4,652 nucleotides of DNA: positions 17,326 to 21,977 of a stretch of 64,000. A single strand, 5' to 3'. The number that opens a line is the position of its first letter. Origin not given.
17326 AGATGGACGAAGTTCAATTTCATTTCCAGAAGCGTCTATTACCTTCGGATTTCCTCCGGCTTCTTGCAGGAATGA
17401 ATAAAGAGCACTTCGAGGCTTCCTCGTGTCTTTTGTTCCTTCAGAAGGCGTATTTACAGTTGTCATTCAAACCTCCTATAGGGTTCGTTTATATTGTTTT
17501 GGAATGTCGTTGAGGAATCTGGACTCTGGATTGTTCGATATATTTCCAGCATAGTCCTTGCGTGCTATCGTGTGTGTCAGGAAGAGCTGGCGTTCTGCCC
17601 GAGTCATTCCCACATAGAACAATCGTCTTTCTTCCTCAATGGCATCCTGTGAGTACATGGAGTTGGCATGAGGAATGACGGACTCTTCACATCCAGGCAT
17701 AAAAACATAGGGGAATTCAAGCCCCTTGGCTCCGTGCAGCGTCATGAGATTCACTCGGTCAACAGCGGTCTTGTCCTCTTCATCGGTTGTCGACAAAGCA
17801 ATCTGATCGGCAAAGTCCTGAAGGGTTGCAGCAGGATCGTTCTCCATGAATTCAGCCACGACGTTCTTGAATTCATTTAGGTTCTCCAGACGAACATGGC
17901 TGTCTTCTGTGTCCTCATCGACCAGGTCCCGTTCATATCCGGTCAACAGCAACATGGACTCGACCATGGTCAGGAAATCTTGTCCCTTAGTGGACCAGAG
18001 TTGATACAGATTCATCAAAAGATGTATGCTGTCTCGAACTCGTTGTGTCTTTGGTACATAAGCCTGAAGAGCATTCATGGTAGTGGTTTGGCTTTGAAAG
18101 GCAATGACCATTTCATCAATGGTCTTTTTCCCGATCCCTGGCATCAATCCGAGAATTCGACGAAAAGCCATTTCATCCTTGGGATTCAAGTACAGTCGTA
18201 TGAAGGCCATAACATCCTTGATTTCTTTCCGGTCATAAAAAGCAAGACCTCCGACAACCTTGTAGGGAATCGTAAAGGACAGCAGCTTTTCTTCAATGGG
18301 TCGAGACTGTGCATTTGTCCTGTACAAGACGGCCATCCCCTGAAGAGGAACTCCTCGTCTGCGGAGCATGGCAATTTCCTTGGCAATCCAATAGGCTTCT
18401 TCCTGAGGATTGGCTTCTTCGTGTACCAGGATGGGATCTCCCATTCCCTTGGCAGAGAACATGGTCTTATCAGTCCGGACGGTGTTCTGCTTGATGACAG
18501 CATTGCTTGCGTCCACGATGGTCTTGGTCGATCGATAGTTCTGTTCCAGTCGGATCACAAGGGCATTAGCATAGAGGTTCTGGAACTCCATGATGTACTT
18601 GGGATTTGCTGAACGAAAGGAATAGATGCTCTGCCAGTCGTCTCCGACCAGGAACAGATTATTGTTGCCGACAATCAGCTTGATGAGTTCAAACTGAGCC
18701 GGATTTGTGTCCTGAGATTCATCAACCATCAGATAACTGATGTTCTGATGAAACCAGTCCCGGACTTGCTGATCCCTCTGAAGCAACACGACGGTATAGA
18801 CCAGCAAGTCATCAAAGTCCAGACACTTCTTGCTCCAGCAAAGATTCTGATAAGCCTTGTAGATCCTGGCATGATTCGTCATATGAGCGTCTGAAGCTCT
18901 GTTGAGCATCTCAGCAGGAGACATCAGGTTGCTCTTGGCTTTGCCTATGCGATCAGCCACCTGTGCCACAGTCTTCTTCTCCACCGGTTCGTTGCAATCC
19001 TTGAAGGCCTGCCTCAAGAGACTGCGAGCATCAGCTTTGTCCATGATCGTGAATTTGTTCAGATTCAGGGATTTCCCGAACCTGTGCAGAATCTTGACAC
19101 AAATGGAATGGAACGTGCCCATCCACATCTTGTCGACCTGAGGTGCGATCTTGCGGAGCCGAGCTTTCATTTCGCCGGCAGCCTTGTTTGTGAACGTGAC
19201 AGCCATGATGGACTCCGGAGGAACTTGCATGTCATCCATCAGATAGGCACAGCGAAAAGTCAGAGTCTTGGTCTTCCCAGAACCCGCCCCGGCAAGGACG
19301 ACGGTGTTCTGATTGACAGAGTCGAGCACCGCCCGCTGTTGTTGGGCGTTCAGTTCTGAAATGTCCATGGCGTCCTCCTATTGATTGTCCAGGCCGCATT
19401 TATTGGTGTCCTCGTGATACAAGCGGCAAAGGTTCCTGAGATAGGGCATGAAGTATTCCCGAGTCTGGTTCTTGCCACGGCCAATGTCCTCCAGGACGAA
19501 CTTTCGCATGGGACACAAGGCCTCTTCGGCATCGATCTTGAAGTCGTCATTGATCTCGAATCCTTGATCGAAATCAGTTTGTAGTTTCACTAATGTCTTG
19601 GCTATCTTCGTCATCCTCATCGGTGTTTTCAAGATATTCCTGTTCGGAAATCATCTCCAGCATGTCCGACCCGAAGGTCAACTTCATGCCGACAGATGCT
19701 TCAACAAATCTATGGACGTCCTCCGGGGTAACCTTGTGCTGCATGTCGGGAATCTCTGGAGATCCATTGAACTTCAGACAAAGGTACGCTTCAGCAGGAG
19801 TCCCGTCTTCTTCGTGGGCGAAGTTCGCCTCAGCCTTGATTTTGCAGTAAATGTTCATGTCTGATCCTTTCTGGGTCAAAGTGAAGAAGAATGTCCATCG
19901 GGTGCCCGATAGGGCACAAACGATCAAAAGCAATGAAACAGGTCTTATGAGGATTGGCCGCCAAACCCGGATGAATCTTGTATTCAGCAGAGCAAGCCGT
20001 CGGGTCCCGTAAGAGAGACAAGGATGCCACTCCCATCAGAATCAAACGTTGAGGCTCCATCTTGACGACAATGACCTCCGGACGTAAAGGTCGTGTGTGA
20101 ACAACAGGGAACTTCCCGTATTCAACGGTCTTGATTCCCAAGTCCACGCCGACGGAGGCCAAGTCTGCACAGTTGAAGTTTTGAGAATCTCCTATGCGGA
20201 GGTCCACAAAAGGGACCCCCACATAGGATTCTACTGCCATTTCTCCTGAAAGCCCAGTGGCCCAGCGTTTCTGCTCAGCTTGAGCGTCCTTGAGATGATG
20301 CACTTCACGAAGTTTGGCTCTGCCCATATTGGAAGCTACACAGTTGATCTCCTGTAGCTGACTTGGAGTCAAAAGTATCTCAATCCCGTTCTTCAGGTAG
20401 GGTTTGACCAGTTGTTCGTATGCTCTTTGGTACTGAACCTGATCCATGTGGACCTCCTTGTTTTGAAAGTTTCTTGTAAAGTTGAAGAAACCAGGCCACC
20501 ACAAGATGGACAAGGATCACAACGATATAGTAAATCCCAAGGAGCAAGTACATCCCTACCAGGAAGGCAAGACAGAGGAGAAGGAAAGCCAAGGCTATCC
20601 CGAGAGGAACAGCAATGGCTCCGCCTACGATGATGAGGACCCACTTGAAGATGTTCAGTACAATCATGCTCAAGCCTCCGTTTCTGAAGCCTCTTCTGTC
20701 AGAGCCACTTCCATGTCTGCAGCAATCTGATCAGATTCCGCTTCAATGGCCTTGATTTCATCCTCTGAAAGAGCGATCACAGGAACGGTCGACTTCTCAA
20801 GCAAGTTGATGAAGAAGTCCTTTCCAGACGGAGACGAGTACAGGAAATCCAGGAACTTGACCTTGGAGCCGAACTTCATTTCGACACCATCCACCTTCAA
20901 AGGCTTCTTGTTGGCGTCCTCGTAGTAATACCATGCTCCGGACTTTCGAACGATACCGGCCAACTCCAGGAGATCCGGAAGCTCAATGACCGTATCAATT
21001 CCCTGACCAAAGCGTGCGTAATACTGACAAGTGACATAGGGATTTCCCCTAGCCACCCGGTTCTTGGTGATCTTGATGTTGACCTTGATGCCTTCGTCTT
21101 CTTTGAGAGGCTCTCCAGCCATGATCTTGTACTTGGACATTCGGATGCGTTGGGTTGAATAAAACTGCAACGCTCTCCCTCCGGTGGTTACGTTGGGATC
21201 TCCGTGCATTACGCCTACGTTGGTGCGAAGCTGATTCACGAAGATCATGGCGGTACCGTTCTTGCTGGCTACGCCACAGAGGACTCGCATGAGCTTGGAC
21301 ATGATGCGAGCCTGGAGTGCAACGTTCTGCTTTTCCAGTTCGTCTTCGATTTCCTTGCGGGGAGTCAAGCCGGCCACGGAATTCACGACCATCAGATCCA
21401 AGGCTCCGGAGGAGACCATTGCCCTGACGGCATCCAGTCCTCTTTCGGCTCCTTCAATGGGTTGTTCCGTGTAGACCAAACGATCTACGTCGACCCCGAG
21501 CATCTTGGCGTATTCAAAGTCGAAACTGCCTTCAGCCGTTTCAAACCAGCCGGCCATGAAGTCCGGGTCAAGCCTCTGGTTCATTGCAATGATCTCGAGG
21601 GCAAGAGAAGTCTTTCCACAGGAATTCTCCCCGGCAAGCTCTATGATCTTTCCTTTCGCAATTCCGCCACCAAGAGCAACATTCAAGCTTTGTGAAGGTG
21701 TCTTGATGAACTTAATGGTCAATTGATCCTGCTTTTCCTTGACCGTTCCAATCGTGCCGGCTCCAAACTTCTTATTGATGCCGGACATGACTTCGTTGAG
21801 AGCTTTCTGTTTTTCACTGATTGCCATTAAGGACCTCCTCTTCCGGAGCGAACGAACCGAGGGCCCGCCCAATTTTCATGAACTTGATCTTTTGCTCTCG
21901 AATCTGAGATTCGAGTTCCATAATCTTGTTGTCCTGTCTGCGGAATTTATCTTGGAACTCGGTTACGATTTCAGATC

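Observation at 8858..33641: Clamp-binding-like motif NPLDxL[F/L] recurs at the termini of at least six proteins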

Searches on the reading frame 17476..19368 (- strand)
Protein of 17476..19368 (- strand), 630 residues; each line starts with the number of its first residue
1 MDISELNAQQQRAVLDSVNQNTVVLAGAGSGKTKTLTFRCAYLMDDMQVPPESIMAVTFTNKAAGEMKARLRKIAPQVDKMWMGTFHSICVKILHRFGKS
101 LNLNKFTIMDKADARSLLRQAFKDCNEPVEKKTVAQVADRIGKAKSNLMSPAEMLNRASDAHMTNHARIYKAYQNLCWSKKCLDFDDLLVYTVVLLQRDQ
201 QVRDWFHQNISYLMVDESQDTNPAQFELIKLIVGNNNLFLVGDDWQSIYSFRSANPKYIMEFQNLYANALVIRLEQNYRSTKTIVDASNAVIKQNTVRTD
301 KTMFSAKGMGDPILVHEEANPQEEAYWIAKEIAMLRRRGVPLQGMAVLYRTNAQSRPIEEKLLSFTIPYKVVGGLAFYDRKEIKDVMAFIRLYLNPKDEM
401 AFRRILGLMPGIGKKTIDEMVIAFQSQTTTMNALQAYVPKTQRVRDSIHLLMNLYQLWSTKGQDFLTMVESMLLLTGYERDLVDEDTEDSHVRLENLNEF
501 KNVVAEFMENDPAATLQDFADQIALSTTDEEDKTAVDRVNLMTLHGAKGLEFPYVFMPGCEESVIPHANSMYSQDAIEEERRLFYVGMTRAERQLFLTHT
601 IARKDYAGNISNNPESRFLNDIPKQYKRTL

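Call 64: search_protein_families(library=pfam, proteins=[window:17476-19368:-], max_evalue=0.001)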
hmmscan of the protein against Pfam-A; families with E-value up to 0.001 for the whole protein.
window:17476-19368:- (630 aa): 7 families
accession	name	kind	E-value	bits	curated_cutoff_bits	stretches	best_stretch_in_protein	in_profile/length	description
PF00580.27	UvrD-helicase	-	3e-78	263.7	23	1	6-266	1-270/271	UvrD/REP helicase N-terminal domain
PF13361.12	UvrD_C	-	7.4e-76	256.3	25.6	1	272-599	1-347/350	UvrD-like helicase C-terminal domain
PF13245.12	AAA_19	-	5.1e-23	82.2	25.1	1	10-252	1-134/134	AAA domain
PF13538.12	UvrD_C_2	-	6.5e-10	39.2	27.4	1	541-597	4-51/52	UvrD-like helicase C-terminal domain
PF01443.25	Viral_helicase1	-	1.6e-06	28.5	21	0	498-596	138-225/228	Viral superfamily 1 RNA helicase core domain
PF13086.12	AAA_11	-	1.6e-05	25.3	27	1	5-246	1-249/257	AAA domain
PF13604.12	AAA_30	-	2.8e-05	24.4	27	0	6-81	2-76/191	AAA domain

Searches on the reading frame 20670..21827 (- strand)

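Call 64: search_protein_families(library=pfam, proteins=[window:20670-21827:-], max_evalue=0.001)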
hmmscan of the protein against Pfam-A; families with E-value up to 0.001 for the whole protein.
window:20670-21827:- (385 aa): 2 families
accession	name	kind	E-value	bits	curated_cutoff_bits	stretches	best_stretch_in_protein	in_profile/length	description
PF00154.27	RecA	-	6.3e-67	226.2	27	1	8-277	1-261/262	recA bacterial DNA recombination protein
PF08423.17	Rad51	-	1.8e-10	41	22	1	40-81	7-48/244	Rad51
